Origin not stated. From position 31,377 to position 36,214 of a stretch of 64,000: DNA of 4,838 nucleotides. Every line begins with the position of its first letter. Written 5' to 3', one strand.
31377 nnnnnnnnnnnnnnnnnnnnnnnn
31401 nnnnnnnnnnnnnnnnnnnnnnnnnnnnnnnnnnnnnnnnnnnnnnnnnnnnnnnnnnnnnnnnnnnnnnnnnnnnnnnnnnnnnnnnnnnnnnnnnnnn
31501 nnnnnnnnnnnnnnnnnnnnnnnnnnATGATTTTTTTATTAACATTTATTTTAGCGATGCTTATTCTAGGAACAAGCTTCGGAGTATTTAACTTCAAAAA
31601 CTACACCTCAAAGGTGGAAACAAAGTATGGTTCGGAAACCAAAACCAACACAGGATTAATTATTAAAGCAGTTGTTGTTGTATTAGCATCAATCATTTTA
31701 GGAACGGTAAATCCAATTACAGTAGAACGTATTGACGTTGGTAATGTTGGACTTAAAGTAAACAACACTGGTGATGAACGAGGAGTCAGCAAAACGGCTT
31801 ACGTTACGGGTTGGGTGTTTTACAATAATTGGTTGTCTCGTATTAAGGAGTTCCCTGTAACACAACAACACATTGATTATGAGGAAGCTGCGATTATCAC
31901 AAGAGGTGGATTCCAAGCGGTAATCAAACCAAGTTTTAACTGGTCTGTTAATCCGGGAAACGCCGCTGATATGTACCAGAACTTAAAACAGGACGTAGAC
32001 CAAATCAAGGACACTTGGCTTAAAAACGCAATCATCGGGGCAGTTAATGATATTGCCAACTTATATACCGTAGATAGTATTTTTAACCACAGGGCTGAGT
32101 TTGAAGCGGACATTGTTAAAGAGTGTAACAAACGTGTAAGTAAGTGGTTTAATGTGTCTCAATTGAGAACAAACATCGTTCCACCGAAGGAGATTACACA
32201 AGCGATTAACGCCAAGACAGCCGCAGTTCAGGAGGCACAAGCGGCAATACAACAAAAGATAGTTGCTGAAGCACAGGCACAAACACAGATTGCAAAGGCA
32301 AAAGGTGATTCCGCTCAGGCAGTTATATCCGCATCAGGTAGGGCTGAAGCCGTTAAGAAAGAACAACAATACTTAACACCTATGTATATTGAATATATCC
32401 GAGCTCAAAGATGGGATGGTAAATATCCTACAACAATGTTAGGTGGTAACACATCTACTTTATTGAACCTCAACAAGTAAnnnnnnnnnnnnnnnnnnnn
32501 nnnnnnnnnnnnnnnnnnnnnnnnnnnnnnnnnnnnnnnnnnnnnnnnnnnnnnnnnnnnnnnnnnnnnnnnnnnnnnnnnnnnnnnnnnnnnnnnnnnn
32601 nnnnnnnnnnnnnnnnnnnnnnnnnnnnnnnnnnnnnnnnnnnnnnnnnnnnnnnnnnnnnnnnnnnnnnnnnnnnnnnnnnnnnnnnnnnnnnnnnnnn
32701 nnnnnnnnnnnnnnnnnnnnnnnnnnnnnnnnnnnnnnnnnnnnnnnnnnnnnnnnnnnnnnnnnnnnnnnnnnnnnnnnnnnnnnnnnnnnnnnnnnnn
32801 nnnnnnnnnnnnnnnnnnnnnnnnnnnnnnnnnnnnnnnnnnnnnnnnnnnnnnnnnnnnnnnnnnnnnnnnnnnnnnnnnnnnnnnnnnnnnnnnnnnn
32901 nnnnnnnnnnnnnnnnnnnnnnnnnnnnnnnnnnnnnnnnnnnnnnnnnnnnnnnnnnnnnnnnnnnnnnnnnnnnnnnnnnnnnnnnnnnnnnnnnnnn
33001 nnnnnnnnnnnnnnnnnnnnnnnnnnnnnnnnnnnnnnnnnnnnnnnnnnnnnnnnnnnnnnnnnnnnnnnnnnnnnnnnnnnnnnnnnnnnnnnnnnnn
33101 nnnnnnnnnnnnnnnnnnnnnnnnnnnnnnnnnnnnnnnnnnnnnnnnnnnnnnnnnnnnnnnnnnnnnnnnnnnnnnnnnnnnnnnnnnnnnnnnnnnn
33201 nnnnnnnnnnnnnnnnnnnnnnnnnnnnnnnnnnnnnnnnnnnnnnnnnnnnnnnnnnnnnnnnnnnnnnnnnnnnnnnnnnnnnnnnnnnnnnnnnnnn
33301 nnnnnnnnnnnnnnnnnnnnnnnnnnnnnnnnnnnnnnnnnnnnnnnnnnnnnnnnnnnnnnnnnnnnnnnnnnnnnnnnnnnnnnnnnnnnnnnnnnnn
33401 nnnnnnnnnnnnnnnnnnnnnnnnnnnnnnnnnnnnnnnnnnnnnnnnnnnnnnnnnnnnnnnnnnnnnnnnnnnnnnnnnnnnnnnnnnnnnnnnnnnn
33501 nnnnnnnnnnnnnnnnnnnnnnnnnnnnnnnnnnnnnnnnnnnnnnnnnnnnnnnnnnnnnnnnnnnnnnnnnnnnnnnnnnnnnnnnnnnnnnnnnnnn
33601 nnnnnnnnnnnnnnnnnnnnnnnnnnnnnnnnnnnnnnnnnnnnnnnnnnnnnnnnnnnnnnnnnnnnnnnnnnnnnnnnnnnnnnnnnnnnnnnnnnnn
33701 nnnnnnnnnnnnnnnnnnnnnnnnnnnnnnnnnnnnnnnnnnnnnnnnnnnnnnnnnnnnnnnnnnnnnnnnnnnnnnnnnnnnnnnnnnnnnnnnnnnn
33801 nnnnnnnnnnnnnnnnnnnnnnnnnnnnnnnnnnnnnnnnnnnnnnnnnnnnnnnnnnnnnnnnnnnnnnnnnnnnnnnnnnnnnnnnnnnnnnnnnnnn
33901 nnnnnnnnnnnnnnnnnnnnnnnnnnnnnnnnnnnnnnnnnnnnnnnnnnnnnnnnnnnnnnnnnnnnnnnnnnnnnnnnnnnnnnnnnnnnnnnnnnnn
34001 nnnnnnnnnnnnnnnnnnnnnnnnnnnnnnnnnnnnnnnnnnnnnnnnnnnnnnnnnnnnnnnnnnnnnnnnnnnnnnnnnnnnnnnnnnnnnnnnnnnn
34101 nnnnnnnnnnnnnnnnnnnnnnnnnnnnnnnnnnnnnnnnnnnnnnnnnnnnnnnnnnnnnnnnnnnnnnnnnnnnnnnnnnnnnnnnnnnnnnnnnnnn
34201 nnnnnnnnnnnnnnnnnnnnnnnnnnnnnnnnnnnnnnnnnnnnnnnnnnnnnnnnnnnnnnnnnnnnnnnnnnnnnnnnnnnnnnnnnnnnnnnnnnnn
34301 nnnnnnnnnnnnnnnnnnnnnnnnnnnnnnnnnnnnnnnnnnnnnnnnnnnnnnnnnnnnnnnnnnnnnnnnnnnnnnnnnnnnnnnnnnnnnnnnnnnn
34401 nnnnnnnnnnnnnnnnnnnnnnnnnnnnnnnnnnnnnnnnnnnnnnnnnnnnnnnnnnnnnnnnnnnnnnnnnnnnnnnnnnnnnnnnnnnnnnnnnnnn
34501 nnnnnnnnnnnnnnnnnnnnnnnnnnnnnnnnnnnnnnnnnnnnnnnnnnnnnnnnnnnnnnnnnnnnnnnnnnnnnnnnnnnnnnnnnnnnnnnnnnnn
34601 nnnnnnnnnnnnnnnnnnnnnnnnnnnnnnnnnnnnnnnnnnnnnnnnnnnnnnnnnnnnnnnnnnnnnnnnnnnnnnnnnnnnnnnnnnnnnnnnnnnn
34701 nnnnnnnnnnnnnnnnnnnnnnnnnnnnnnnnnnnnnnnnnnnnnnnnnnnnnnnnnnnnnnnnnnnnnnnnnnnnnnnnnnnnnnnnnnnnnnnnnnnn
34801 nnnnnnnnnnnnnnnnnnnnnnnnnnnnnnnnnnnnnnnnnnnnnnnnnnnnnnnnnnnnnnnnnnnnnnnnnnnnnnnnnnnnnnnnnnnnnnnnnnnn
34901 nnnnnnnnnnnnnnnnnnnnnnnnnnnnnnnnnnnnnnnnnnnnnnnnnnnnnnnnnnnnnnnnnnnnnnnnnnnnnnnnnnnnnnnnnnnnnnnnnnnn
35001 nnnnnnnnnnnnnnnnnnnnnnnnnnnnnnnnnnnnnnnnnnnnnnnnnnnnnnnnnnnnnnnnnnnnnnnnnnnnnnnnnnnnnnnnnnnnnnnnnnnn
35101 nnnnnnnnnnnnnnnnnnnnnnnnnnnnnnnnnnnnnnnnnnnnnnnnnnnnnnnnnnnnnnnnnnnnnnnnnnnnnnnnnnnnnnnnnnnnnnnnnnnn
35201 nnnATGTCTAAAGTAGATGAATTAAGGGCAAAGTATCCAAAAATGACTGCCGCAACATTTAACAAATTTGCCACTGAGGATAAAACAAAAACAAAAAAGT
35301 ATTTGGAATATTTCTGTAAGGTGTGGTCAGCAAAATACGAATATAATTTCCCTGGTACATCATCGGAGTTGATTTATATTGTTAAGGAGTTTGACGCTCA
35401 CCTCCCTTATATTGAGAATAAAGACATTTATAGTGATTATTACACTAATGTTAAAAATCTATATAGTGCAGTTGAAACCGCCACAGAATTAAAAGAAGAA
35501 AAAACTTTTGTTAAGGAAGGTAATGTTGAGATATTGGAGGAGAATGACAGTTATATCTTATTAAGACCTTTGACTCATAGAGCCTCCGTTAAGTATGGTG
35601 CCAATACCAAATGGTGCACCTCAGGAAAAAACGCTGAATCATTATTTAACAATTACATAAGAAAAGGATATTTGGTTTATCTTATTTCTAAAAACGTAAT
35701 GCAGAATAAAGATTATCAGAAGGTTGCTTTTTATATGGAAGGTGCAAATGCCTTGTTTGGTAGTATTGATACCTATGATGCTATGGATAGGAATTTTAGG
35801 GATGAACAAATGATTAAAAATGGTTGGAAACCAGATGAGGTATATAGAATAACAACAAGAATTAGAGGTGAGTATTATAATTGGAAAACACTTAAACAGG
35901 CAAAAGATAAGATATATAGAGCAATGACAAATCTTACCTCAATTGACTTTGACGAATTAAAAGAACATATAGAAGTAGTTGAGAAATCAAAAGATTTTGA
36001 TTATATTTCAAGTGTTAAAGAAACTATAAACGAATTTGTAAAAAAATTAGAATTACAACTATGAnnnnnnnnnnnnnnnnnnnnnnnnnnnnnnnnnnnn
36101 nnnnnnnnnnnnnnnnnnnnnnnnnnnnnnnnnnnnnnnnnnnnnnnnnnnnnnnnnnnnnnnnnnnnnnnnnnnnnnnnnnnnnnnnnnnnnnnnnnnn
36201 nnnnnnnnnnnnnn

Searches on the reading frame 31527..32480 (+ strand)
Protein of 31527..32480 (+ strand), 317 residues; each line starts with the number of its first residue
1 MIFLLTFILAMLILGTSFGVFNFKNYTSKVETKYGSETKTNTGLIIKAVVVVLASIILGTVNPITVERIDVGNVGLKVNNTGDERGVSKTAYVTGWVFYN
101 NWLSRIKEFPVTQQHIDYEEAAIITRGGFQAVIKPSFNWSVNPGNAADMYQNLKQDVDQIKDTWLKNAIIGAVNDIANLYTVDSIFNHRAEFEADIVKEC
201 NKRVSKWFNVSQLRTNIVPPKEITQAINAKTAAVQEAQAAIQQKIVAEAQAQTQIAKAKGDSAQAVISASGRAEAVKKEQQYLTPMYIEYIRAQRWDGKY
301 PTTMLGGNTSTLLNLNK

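Call 21: search_protein_families(library=phrogs, proteins=[window:31527-32480:+], max_evalue=0.001)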
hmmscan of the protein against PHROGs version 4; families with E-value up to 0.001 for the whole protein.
window:31527-32480:+ (317 aa): 2 families
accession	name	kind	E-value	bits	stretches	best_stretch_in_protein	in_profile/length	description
phrog_200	-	other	3.6e-55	188.6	1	4-316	44-360/379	lipoprotein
phrog_21428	-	unknown function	6e-05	23.9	1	47-90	3-45/63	-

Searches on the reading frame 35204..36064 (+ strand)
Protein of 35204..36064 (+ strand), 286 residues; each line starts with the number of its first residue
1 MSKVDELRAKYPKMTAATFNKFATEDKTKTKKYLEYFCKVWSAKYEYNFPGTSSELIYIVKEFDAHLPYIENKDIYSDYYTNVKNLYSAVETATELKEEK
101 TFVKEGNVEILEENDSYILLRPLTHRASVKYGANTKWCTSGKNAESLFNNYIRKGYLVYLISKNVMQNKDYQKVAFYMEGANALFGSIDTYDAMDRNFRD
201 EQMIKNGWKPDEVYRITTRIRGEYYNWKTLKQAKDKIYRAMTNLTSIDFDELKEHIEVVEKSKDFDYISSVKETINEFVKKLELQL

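Call 20: search_protein_families(library=phrogs, proteins=[window:35204-36064:+], max_evalue=0.001)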
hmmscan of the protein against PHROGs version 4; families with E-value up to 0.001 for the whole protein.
window:35204-36064:+ (286 aa): 2 families
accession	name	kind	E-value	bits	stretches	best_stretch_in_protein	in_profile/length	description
phrog_17056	-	unknown function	5.1e-09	37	1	107-264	121-273/420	-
phrog_28193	-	unknown function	3.3e-06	27.2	1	110-207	108-200/681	-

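Call 52: search_protein_families(library=pfam, proteins=[window:35204-36064:+], max_evalue=0.01)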
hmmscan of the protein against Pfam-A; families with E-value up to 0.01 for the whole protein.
window:35204-36064:+ (286 aa): 0 families
